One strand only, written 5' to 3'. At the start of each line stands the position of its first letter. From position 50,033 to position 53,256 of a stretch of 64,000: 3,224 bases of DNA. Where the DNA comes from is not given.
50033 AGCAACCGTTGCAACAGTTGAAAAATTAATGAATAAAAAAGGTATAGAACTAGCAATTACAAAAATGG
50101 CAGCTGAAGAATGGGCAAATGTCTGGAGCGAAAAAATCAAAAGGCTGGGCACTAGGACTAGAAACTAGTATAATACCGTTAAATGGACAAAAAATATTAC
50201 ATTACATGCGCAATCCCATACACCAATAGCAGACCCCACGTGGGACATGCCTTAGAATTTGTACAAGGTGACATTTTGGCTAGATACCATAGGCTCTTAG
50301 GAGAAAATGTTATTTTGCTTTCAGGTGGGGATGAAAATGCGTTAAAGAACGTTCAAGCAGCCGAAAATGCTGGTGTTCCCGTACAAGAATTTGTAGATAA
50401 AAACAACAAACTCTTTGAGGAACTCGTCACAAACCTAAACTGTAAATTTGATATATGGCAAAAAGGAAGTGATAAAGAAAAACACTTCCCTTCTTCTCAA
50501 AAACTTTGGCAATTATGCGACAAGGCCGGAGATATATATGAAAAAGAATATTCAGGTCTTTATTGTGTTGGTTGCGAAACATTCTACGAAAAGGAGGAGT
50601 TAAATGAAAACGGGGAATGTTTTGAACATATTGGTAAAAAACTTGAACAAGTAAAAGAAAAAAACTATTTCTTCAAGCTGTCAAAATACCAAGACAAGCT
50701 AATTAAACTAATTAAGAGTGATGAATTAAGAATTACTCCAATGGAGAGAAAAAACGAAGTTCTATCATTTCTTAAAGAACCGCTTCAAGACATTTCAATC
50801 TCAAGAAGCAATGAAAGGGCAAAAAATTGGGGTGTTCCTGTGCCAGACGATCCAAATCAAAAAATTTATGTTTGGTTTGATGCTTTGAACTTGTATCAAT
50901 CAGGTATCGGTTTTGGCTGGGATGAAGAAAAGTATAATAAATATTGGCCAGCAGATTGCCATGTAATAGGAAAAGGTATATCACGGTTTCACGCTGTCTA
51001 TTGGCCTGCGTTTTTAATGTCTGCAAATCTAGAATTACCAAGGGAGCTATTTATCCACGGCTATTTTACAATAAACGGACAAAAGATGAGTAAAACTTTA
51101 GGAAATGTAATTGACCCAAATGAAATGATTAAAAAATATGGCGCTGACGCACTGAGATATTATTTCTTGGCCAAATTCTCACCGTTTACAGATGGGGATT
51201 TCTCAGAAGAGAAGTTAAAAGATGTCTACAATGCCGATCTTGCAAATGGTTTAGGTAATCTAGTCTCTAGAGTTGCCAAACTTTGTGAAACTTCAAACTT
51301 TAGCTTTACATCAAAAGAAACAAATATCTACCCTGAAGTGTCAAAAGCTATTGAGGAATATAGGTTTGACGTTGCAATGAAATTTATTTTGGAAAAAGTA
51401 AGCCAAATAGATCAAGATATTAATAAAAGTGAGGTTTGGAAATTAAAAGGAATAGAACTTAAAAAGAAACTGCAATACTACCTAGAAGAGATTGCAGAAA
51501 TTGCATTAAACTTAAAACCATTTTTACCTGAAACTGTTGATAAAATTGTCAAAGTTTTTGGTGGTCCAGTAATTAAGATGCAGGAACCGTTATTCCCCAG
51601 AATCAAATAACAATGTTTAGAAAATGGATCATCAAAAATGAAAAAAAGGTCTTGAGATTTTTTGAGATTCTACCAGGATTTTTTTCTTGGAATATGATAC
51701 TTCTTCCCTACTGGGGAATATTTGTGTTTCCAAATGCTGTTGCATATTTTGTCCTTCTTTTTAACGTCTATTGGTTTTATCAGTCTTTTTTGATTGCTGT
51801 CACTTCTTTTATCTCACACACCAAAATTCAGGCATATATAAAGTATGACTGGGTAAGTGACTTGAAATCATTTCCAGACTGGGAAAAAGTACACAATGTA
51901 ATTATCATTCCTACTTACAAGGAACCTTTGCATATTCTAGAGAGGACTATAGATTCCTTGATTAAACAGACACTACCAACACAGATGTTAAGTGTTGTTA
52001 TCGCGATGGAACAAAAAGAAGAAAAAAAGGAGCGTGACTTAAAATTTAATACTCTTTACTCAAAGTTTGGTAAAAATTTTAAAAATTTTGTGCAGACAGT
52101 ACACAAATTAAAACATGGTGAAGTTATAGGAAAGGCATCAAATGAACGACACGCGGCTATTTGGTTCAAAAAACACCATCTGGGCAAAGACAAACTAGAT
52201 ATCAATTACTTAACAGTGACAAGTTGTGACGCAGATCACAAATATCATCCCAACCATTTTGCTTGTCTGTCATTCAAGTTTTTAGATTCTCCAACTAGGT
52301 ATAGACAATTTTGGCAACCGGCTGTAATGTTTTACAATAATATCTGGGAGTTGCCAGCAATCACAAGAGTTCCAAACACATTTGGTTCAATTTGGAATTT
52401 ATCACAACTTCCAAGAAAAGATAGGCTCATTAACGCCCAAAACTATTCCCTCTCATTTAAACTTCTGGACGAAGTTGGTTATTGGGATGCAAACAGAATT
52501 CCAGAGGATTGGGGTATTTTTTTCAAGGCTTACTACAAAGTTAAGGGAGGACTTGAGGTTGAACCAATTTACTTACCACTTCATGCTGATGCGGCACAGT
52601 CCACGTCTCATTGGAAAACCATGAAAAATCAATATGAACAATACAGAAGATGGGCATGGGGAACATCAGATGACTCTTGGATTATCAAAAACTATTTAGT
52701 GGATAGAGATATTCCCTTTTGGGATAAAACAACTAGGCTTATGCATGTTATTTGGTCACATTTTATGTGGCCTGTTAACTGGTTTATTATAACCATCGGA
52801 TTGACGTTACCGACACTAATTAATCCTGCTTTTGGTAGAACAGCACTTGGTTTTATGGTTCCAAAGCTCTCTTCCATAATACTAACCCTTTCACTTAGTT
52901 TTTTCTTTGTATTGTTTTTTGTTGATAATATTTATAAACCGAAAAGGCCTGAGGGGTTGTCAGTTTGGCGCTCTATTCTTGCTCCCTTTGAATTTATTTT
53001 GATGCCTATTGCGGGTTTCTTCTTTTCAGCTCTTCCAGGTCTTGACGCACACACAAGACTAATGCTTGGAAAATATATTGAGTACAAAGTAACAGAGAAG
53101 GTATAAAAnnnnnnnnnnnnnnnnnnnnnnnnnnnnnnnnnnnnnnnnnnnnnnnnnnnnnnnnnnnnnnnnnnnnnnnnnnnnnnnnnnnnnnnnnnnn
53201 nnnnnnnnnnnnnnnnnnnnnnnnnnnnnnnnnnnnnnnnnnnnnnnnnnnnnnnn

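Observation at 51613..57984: Envelope glycan cluster combining a processive GT2 synthase, UDP-xylose synthase, a GT39/ArnT-like GT-C enzyme, a WecA-like initiator and a DPPR-synthase-like UbiA enzyme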

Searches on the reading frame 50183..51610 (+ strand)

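Call 3: search_protein_families(library=pfam, proteins=[window:50183-51610:+], max_evalue=0.01)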
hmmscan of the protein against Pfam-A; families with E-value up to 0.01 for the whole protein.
window:50183-51610:+ (475 aa): 5 families
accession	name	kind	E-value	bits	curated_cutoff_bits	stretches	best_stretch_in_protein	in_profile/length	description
PF09334.17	tRNA-synt_1g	-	6.7e-97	325.1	20.1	1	5-364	1-390/391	tRNA synthetases class I (M)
PF00133.28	tRNA-synt_1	-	8.1e-27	94.5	22.7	2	230-329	301-403/414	tRNA synthetases class I (I, L, M and V)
PF01406.26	tRNA-synt_1e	-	6.8e-15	55.6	27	2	290-348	241-299/301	tRNA synthetases class I (C) catalytic domain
PF08264.19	Anticodon_1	-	0.00037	20.8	25.1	1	385-468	14-102/148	Anticodon-binding domain of tRNA ligase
PF01921.24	tRNA-synt_1f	-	0.00082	18.8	27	0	293-349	273-329/360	tRNA synthetases class I (K)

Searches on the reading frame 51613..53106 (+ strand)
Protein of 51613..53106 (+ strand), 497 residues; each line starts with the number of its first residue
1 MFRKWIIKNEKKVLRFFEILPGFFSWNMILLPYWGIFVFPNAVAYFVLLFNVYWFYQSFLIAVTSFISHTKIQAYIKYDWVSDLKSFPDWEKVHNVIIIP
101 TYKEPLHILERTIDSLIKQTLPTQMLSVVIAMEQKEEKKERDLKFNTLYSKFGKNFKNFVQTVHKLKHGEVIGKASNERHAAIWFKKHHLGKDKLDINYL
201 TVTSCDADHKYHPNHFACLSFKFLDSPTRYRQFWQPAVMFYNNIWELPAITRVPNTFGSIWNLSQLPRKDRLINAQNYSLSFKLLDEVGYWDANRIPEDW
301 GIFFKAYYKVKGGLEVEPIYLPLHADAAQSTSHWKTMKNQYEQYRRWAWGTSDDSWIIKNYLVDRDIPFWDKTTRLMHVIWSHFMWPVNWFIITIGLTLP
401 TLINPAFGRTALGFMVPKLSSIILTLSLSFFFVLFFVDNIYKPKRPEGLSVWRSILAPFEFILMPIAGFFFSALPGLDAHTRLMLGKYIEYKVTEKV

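Call 3: search_protein_families(library=pfam, proteins=[window:51613-53106:+], max_evalue=0.01)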
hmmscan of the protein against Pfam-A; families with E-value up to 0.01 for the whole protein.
window:51613-53106:+ (497 aa): 0 families

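Call 5: search_protein_families(library=ncbifam, proteins=[window:51613-53106:+], max_evalue=0.01)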
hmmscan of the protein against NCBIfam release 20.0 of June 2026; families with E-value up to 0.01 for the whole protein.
window:51613-53106:+ (497 aa): 0 families

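Call 17: search_solved_structures(query=window:51613-53106:+, max_evalue=10, show_alignments=2)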
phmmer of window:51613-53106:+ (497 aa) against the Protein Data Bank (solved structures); distinct sequences matched with E-value up to 10: 0.

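Call 23: find_homologous_proteins(query=window:51613-53106:+, max_evalue=0.00001)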
Query window:51613-53106:+ (497 aa): 5278 proteins with E <= 0.00001 among 8000 candidates; the best 120 are listed.
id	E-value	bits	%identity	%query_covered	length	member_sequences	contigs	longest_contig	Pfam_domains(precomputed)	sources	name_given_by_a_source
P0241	0.0e+0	1165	100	100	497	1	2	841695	PF13632.13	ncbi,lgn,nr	ncbi:MAG: glycosyltransferase family 2 protein [bacterium]|nr:MAG: glycosyltransferase family 2 prot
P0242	0.0e+0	1040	87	100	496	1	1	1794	PF13632.13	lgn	-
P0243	0.0e+0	1032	88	100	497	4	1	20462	-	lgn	-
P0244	0.0e+0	1030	87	100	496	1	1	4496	-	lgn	-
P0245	0.0e+0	1027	86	100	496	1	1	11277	PF13632.13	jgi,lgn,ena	-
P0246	0.0e+0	1023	86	100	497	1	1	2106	PF13632.13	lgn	-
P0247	0.0e+0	1021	86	100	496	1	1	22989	-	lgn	-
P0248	0.0e+0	1017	86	100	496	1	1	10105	PF13632.13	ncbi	-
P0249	0.0e+0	1013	85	100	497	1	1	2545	-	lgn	-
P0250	0.0e+0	1013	85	100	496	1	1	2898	-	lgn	-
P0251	0.0e+0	1013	86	100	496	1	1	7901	PF13632.13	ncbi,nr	ncbi:MAG: glycosyltransferase family 2 protein [Candidatus Woesebacteria bacterium]|nr:glycosyltrans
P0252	0.0e+0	1012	85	100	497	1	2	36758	PF13632.13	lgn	-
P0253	0.0e+0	1010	85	100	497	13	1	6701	PF13632.13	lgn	-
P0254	6.9e-298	1007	84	100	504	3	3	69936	PF13632.13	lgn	-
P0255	3.9e-297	1004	85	100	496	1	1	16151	PF13632.13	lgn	-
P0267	4.5e-285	965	81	100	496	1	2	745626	PF13632.13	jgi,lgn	jgi:cellulose synthase/poly-beta-1,6-N-acetylglucosamine synthase-like glycosyltransferase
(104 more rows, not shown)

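Call 37: predict_structure(alignment_id=A2)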
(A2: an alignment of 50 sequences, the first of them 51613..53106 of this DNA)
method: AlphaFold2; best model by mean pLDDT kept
length: 497 residues; sequences in the alignment: 50
mean_pLDDT: 70.6   pTM: 0.72
mean pLDDT of the five models: 70.6, 69.9, 69.5, 68.0, 66.8
residues with pLDDT >= 90: 127; 70-90: 133; 50-70: 132; < 50: 105
segments of 3 or more residues with pLDDT < 50: 240-247, 263-267, 269-271, 327-330, 349-351, 393-424, 442-445, 459-466, 468-497
pLDDT, mean of each block of 10 residues (from residue 1): 84 81 68 63 63 63 69 87 95 95 88 95 96 92 96 96 89 83 91 81 89 95 94 75 45 53 49 67 92 64 81 84 62 61 55 68 79 72 62 44 40 35 49 55 51 54 48 41 43 35
secondary structure, 60 per line:
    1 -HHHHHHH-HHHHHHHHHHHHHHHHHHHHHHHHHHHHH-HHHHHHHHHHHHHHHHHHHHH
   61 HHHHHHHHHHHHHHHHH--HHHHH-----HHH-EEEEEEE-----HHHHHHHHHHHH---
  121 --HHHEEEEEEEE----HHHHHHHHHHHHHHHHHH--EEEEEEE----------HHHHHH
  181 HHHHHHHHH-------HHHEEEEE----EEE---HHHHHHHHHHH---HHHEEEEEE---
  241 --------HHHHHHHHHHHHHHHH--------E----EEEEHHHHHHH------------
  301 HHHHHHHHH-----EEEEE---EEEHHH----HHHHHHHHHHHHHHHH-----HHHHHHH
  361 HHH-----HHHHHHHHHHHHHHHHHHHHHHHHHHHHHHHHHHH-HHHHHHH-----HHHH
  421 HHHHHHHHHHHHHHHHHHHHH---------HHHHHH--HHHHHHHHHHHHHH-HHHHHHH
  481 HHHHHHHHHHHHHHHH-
elements in order: H2-8 H10-38 H40-77 H80-84 E94-100 H106-117 E126-133 H138-155 E158-164 H175-189 E200-204 E209-211 H215-225 E232-237 H249-264 E278-281 H282-288 H301-309 E315-319 E323-325 H333-348 H354-363 H369-403 H405-411 H417-441 H451-456 H459-472 H474-496

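Call 40: search_protein_families(library=pfam, proteins=[window:51613-53106:+], max_evalue=10)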
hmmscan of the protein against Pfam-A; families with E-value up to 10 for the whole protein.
window:51613-53106:+ (497 aa): 1 family
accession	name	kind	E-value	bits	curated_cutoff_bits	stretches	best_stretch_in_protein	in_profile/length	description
PF00535.33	Glycos_transf_2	-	0.01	16.2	23.3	1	97-122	2-26/168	Glycosyl transferase family 2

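Call 41: fold_search(model_id=the predicted structure, library=pdb)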
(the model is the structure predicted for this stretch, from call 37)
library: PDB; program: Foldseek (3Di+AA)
matches with E <= 10: 608; with E <= 0.001: 74
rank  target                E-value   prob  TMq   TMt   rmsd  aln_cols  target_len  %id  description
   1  4p00_A                3.7e-07  1.00  0.41  0.29  18.6       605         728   14  Bacterial Cellulose Synthase in complex with cyclic-di-GMP and UDP (released 2014-04-09)
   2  5ej1_A                4.0e-07  1.00  0.40  0.29  18.2       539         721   16  Pre-translocation state of bacterial cellulose synthase (released 2016-03-30)
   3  8smp_A                4.8e-07  1.00  0.44  0.42  15.2       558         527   11  Xenopus laevis hyaluronan synthase 1, UDP-bound, gating loop inserted state (released 2024-05-01)
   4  4hg6_A                7.8e-07  1.00  0.41  0.29  17.9       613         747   15  Structure of a cellulose synthase - cellulose translocation intermediate (released 2012-12-19)
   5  7sp7_A                1.8e-06  1.00  0.43  0.43  14.8       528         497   12  Chlorella virus hyaluronan synthase inhibited by UDP (released 2022-04-06)
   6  7sp8_A                1.8e-06  1.00  0.39  0.39  11.5       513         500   12  Chlorella virus Hyaluronan Synthase bound to UDP-GlcNAc (released 2022-04-06)
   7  8smm_A                1.9e-06  1.00  0.44  0.43  13.7       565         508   12  Xenopus laevis hyaluronan synthase 1 (released 2024-05-01)
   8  9b8v_E                1.9e-06  1.00  0.39  0.25  16.4       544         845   14  AlphaFold2 informed cryo-EM model of the E. coli cellulose synthase BcsAG3B6 complex (released 2025-02-19)
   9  9yq5_A                2.5e-06  1.00  0.41  0.41  11.1       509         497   11  Chlorella virus hyaluronan synthase bound to an inserted UDP-GlcA (released 2025-12-10)
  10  6yv7_B                3.0e-06  1.00  0.40  0.55   9.7       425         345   14  Mannosyltransferase PcManGT from Pyrobaculum calidifontis (released 2020-07-22)
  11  8smn_A                4.1e-06  1.00  0.41  0.39  11.6       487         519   12  Xenopus laevis hyaluronan synthase 1, nascent HA polymer bound state (released 2024-05-01)
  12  9yq4_A                4.6e-06  1.00  0.41  0.41  11.1       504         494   11  Chlorella virus hyaluronan synthase bound to a proofreading UDP-GlcA (released 2025-12-10)
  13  6yv7_A                4.9e-06  1.00  0.40  0.55   8.9       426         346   13  Mannosyltransferase PcManGT from Pyrobaculum calidifontis (released 2020-07-22)
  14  9fmv_A                7.5e-06  1.00  0.40  0.27  18.4       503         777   15  Cryo-EM structure of the c-di-GMP-free synthase:pEtN transferase complex (BcsA-Bct-G3) from the E. coli cellulose secr (released 2024-10-16)
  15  9yq2_A                9.7e-06  1.00  0.40  0.41  10.5       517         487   11  Chlorella virus hyaluronan synthase bound to DDM (released 2025-12-10)
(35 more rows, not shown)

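Call 57: search_protein_families(library=pfam, proteins=[P0267], max_evalue=0.01)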
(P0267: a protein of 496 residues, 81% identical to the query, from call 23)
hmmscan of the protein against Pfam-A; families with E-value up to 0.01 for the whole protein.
P0267 (496 aa): 0 families

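Call 98: search_protein_representatives(alignment_id=A2)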
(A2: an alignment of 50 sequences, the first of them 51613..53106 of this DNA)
Query: 50 sequences, 496 profile positions. Proteins with E-value up to 0.001 (for the whole library): 2294; up to 1e-10: 1443; up to 1e-30: 525. The best 150 are listed.
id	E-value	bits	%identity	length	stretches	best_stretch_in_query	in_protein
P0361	7.4e-158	542.9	-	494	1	10-496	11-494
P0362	1.8e-154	531.7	-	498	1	10-496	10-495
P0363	3.1e-154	531.0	-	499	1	11-496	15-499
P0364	3.0e-153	527.7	-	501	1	2-496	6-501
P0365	5.7e-147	507.0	-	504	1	4-496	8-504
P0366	1.1e-144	499.5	-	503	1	1-496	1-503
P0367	1.0e-140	486.4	-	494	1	1-496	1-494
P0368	2.2e-139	482.0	-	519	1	6-496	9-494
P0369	5.7e-133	460.8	-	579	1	12-495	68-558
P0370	1.9e-132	459.1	-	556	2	85-496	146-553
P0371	1.5e-131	456.2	-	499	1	1-495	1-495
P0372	1.3e-128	446.5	-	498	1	1-496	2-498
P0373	1.5e-128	446.3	-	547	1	6-496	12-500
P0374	9.0e-125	433.8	-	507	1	7-495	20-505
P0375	2.5e-122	425.7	-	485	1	19-496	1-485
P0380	1.9e-104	366.7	-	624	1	7-495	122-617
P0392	5.8e-97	342.1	-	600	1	4-495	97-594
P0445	2.1e-77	277.6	-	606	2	16-408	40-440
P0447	4.5e-77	276.5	-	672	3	193-356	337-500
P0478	2.9e-71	257.3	-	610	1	47-493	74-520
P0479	3.3e-71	257.1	-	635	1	19-486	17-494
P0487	1.3e-68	248.5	-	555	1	4-369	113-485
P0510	7.1e-65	236.2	-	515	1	3-495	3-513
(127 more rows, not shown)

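Call 99: list_cluster_members(proteins=[P0361, P0369, P0380, P0392, P0447, P0478, P0479, P0487, P0510, P0445])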
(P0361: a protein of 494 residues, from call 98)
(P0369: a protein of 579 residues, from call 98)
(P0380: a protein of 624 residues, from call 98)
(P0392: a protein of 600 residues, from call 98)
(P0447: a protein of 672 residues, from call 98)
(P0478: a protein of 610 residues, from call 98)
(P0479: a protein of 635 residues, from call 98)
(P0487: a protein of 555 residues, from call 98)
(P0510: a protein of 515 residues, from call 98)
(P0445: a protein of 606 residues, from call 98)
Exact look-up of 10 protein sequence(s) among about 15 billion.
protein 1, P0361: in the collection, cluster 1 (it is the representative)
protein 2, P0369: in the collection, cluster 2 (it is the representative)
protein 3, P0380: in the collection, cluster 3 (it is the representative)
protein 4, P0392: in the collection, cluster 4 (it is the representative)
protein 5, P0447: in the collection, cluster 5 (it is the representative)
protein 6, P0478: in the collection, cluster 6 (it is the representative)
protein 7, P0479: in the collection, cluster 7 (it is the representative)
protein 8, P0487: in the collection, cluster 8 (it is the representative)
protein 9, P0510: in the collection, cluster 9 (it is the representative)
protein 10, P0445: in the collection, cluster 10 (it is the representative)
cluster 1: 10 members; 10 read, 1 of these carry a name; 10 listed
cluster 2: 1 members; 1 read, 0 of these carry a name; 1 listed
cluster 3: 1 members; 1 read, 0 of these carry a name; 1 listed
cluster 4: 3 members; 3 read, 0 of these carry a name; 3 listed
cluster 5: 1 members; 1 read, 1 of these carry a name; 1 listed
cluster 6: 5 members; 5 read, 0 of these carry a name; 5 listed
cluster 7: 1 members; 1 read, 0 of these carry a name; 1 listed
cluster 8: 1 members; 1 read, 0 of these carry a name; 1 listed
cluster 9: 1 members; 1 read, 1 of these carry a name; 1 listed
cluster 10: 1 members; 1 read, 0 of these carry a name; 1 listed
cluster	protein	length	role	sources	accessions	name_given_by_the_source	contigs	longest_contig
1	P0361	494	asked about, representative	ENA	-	-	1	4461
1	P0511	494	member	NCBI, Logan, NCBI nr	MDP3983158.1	MAG: glycosyltransferase family 2 protein [bacterium] | glycosyltransferase family 2 protein [bacterium]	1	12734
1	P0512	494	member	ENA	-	-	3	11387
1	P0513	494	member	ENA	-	-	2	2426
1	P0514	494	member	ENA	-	-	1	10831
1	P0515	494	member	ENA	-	-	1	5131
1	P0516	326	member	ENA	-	-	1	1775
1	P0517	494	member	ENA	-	-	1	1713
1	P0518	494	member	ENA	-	-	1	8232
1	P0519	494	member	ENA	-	-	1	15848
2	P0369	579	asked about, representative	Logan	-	-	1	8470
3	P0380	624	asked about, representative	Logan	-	-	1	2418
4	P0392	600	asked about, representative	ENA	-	-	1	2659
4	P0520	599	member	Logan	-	-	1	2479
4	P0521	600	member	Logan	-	-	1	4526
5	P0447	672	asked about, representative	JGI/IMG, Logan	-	GxxExxY protein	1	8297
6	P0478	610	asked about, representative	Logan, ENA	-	-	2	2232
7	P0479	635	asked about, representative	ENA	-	-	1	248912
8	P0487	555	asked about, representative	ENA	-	-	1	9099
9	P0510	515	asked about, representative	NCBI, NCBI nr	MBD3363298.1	hypothetical protein GF362_06270 [Candidatus Dojkabacteria bacterium] | hypothetical protein [Candidatus Dojkabacteria bacterium]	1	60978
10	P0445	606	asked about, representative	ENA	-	-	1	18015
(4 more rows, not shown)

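Call 100: find_encoding_contigs(protein=P0241, flank=8000, max_places=3)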
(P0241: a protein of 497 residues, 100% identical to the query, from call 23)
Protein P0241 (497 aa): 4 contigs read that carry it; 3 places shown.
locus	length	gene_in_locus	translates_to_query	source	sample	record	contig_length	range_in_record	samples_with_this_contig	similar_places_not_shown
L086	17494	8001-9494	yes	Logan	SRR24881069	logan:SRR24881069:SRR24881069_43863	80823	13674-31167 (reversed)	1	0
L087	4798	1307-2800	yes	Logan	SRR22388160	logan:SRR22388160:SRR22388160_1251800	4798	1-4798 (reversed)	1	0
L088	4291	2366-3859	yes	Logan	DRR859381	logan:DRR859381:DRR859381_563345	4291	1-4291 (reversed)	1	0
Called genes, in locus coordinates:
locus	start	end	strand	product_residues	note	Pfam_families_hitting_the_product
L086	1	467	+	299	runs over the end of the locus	PF02388:FemAB, PF13480:Acetyltransf_6, PF02388:FemAB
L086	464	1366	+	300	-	-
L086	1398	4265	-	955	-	PF00580:UvrD-helicase, PF01443:Viral_helicase1 (faint), PF13245:AAA_19, PF13604:AAA_30 (faint), PF13361:UvrD_C, PF13538:UvrD_C_2 (faint), PF12705:PDDEXK_1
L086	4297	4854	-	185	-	-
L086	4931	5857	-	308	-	PF02646:RmuC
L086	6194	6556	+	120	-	PF01371:Trp_repressor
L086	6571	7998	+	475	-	PF00133:tRNA-synt_1, PF09334:tRNA-synt_1g, PF00133:tRNA-synt_1, PF01406:tRNA-synt_1e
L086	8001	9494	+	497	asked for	PF13632:Glyco_trans_2_3 (weak)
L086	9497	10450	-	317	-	PF01073:3Beta_HSD, PF01370:Epimerase, PF02719:Polysacc_synt_2 (weak), PF04321:RmlD_sub_bind, PF07993:NAD_binding_4, PF16363:GDP_Man_Dehyd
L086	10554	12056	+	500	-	PF27757:Competence-induced_Ccs4_N (weak)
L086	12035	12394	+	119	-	-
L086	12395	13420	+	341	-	PF00953:Glycos_transf_4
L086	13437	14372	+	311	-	PF01040:UbiA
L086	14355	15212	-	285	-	PF08308:PEGA, PF08239:SH3_3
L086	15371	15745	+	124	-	PF00011:HSP20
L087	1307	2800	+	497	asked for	PF13632:Glyco_trans_2_3 (weak)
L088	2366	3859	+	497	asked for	PF13632:Glyco_trans_2_3 (weak)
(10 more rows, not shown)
